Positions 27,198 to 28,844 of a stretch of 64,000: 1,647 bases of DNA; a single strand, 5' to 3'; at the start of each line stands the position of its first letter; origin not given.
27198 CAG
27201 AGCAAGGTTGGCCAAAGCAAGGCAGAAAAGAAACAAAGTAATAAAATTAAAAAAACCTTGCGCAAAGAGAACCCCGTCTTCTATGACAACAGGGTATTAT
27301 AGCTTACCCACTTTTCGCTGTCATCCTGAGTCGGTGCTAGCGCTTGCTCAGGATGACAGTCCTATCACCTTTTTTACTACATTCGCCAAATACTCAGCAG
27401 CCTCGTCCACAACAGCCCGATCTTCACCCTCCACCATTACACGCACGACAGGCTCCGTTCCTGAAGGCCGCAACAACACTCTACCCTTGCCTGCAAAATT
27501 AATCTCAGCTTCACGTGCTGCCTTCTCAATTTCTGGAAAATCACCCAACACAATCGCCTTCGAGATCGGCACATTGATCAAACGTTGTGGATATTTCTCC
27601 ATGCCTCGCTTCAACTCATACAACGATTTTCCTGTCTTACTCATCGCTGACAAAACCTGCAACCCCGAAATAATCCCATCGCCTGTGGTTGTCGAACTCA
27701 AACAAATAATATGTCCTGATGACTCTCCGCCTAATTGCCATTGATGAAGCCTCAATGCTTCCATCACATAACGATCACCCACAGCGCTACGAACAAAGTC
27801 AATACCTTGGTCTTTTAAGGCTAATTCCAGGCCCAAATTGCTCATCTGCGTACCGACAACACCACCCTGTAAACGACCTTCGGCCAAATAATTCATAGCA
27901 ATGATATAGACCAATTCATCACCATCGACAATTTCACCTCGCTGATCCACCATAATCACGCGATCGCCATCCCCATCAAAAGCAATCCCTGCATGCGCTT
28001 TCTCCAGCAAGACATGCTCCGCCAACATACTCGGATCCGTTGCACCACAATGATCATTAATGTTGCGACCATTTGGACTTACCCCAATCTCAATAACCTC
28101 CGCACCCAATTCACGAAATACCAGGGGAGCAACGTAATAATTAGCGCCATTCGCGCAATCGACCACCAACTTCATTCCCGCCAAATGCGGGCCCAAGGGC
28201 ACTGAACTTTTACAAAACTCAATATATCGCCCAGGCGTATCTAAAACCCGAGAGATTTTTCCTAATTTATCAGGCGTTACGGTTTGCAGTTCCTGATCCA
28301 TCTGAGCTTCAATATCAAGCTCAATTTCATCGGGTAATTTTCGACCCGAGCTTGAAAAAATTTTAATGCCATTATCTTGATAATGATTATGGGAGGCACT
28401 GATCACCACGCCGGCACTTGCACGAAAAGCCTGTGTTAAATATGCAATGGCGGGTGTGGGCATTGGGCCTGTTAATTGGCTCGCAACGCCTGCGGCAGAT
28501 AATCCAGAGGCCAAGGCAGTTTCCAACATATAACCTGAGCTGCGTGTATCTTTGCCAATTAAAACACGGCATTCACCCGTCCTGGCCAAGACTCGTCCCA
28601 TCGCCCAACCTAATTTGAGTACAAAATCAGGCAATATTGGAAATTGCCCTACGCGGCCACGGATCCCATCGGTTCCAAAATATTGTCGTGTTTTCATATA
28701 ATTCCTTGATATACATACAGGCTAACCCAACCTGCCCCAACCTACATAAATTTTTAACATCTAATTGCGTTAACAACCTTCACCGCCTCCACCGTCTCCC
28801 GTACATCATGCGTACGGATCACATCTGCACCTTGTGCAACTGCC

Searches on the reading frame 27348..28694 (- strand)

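Call 24: search_protein_families(library=pfam, proteins=[window:27348-28694:-], max_evalue=0.001)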
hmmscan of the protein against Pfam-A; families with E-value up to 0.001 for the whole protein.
window:27348-28694:- (448 aa): 4 families
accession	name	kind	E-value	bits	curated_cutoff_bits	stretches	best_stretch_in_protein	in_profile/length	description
PF02878.22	PGM_PMM_I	-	1.3e-42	145.1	22.5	1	3-136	1-135/138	Phosphoglucomutase/phosphomannomutase, alpha/beta/alpha domain I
PF02880.22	PGM_PMM_III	-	7.4e-34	116.8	20.7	1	257-368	1-115/115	Phosphoglucomutase/phosphomannomutase, alpha/beta/alpha domain III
PF00408.26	PGM_PMM_IV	-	6e-15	55.5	23.1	1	372-438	1-67/68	Phosphoglucomutase/phosphomannomutase, C-terminal domain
PF02879.22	PGM_PMM_II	-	6e-13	49.7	29.3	1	156-253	2-103/103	Phosphoglucomutase/phosphomannomutase, alpha/beta/alpha domain II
